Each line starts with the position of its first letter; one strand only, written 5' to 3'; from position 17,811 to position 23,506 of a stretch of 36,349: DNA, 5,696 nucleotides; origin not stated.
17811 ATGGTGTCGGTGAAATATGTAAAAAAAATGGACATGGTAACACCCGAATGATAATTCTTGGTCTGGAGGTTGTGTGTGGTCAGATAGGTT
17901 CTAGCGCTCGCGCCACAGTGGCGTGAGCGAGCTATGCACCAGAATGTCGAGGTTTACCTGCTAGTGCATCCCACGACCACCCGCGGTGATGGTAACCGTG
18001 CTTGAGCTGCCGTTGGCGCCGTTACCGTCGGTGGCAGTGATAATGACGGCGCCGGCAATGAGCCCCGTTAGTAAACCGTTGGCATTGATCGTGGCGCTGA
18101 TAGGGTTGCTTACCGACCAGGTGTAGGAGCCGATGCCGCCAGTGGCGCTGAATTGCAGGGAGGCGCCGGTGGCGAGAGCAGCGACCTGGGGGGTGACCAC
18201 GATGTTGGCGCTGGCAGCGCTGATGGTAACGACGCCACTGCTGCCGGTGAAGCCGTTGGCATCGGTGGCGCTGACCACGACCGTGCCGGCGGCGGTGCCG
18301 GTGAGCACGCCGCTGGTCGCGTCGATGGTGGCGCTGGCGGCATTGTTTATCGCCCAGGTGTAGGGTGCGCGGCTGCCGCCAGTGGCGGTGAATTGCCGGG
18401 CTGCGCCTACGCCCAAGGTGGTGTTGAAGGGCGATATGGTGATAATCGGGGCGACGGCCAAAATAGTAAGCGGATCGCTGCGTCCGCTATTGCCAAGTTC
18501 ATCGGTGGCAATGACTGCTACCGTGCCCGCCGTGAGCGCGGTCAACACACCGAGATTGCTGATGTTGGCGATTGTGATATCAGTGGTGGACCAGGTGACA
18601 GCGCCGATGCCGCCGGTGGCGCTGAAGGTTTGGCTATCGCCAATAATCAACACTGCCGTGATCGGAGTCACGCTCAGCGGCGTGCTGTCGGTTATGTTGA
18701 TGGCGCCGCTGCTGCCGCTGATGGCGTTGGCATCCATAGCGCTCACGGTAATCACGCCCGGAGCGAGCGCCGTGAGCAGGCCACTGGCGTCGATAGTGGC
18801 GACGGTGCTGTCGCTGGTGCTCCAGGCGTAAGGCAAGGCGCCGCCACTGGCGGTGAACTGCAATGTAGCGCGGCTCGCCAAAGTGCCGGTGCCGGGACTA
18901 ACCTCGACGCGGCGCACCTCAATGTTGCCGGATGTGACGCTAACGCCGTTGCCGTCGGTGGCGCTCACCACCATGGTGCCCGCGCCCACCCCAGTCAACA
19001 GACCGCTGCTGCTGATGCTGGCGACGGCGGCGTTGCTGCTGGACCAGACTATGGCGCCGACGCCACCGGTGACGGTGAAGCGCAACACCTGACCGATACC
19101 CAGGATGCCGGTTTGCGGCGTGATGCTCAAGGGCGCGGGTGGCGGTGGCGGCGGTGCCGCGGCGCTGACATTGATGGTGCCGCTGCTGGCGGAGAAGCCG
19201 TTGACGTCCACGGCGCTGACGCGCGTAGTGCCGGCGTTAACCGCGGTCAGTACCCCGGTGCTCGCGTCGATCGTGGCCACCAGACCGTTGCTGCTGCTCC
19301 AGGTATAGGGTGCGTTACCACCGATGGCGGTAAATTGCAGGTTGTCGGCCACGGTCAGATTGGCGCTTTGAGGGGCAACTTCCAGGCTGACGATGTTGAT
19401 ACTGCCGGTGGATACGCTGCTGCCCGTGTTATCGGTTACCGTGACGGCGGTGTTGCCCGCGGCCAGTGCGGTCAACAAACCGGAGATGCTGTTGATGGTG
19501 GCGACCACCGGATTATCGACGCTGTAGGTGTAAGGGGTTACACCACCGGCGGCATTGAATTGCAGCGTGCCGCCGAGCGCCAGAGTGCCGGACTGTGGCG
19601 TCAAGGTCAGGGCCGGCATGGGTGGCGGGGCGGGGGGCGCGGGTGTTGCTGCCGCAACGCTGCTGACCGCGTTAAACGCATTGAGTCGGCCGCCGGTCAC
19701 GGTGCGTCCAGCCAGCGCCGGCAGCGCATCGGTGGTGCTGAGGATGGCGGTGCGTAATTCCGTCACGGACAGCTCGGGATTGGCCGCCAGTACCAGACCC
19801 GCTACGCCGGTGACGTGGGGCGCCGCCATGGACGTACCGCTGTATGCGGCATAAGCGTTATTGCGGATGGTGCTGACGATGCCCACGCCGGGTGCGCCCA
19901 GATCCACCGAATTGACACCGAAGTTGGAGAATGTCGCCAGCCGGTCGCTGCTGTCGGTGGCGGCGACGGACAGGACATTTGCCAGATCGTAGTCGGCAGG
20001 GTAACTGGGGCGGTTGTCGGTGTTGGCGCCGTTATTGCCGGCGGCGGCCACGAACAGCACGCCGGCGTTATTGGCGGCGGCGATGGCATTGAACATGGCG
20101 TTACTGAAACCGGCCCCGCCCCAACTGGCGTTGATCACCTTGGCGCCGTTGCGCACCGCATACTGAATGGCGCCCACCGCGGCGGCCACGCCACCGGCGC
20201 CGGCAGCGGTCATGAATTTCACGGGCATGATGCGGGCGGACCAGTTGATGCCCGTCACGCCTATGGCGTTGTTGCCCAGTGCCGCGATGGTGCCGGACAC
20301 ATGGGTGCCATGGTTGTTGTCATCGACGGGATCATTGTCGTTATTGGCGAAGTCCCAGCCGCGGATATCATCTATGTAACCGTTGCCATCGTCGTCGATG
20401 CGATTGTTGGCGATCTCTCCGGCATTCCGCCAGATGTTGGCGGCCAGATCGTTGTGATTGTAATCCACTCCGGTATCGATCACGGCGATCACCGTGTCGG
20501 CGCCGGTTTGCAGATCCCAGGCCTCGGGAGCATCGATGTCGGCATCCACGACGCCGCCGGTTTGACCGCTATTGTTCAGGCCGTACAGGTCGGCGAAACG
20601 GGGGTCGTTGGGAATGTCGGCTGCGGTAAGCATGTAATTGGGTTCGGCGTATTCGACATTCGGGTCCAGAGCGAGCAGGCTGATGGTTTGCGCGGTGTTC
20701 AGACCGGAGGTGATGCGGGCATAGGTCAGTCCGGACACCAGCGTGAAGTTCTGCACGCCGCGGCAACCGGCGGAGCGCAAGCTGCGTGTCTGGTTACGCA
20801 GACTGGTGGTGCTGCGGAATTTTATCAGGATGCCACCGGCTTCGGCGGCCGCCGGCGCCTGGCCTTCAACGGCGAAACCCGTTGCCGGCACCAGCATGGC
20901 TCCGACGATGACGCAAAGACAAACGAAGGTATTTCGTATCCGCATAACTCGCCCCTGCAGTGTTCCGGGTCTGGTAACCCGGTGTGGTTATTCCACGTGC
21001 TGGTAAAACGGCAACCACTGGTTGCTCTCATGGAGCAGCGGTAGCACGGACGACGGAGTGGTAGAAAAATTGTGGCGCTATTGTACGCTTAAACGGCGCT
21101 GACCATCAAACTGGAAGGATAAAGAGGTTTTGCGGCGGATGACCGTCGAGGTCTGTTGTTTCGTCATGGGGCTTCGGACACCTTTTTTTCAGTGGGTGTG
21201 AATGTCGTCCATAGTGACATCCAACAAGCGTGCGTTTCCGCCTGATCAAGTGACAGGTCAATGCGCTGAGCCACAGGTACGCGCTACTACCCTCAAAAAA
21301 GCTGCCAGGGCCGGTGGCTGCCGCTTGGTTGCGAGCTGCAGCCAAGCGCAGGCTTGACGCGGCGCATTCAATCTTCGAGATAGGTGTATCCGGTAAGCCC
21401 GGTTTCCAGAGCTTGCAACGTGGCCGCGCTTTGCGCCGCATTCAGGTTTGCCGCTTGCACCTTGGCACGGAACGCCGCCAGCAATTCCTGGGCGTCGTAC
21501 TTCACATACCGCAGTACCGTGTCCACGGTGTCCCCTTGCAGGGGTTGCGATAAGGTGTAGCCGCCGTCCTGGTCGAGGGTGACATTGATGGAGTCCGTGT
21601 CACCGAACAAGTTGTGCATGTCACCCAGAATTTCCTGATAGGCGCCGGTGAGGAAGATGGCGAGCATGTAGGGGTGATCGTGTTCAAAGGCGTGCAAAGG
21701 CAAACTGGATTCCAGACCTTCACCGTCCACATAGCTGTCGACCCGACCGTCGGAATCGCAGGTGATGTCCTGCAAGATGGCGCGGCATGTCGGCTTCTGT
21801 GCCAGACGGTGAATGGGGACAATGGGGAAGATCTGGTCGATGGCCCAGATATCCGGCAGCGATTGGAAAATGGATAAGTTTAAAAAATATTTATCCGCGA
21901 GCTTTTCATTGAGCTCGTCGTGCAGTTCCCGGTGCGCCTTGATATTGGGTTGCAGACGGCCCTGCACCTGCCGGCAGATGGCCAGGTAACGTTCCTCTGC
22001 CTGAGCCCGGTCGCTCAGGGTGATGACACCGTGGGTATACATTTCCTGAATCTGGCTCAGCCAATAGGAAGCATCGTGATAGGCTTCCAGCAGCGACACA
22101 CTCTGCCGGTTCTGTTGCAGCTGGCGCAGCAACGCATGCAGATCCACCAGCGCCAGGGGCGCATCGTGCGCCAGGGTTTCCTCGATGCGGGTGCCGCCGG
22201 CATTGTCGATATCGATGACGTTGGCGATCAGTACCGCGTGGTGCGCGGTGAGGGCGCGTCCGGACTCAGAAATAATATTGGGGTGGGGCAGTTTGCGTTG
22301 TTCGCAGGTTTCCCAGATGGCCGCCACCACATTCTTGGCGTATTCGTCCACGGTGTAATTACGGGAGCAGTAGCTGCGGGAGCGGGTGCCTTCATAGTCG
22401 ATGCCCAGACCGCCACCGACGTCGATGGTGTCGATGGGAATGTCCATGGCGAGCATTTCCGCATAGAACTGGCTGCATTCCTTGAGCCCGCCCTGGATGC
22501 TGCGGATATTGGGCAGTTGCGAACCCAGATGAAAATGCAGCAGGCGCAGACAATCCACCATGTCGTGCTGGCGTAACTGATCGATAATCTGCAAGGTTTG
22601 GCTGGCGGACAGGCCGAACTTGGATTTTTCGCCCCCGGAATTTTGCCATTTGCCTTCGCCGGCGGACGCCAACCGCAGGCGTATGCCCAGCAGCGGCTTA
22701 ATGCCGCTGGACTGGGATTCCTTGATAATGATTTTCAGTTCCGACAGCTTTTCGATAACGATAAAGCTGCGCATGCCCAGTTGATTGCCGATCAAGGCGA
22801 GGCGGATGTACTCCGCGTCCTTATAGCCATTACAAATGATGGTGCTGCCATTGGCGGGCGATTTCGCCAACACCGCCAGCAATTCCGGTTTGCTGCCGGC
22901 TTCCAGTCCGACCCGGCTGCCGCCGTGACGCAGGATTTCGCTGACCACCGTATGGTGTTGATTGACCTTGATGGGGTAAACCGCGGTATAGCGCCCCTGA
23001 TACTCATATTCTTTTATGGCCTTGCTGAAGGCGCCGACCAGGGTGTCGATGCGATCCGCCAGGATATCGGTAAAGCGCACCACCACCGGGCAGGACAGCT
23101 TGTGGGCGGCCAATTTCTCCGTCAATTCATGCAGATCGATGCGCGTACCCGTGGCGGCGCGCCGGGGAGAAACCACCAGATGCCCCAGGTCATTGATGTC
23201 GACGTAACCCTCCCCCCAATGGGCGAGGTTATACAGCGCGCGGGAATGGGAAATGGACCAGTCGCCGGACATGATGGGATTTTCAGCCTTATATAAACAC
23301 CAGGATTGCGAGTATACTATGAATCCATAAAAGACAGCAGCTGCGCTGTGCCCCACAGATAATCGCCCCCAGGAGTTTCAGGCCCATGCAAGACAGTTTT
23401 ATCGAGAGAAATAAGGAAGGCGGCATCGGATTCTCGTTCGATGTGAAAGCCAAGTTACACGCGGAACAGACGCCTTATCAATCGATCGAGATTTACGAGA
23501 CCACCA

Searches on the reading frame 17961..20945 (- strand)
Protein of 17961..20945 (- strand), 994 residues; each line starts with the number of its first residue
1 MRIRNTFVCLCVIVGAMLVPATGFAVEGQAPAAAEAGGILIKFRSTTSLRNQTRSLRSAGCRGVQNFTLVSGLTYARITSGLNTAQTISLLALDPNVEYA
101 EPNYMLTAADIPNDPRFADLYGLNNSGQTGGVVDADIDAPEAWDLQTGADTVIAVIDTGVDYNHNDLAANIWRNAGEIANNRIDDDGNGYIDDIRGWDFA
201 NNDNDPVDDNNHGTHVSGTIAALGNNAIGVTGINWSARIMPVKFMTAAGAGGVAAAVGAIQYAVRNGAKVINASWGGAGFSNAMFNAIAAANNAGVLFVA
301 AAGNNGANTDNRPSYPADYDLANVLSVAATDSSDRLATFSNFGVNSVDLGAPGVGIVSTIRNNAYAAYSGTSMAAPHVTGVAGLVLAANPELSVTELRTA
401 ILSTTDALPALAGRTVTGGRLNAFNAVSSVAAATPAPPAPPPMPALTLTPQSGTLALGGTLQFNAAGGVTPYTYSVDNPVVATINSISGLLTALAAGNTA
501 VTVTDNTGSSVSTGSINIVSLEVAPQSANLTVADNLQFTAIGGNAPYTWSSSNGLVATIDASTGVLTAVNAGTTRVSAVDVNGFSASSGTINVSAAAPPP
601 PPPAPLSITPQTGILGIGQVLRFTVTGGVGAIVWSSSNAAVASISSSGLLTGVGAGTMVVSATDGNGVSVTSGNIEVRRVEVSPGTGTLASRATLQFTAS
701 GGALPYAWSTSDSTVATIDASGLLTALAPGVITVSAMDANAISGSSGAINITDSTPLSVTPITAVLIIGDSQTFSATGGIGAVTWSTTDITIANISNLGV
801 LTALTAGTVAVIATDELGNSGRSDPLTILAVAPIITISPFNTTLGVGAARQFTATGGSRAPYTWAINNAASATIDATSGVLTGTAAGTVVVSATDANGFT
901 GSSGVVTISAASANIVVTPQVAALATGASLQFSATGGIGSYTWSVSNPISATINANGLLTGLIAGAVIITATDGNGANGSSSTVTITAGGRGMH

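Call 26: search_protein_families(library=pfam, proteins=[window:17961-20945:-])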
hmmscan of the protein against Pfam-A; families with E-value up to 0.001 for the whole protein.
window:17961-20945:- (994 aa): 4 families
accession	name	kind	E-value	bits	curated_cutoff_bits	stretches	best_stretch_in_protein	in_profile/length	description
PF00082.27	Peptidase_S8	-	1.2e-61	209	21.8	1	148-407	1-275/288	Subtilase family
PF02368.24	Big_2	-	3.1e-52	174.9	22.8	7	914-983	4-78/79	Bacterial Ig-like domain (group 2)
PF06832.18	BiPBP_C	-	5.2e-19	68.4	26.8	0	451-512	26-87/90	Penicillin-Binding Protein C-terminus Family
PF21461.3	HL_N-beta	-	6.4e-05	23.1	27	0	472-509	14-48/57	Hyaluronate lyase, N-terminal beta-sheet domain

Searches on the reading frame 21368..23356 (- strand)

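Call 48: search_protein_families(library=pfam, proteins=[window:21368-23356:-])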
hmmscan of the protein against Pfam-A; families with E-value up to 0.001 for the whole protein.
window:21368-23356:- (662 aa): 3 families
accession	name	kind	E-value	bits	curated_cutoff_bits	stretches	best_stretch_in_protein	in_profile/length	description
PF02784.22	Orn_Arg_deC_N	-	5.8e-39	134.4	23.4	1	112-371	10-247/247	Pyridoxal-dependent decarboxylase, pyridoxal binding domain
PF17810.6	Arg_decarb_HB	-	1.1e-23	83.7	23.3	1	397-483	2-84/84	Arginine decarboxylase helical bundle domain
PF17944.6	Arg_decarbox_C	-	5.6e-16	59.2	23.3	1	611-660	1-51/51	Arginine decarboxylase C-terminal helical extension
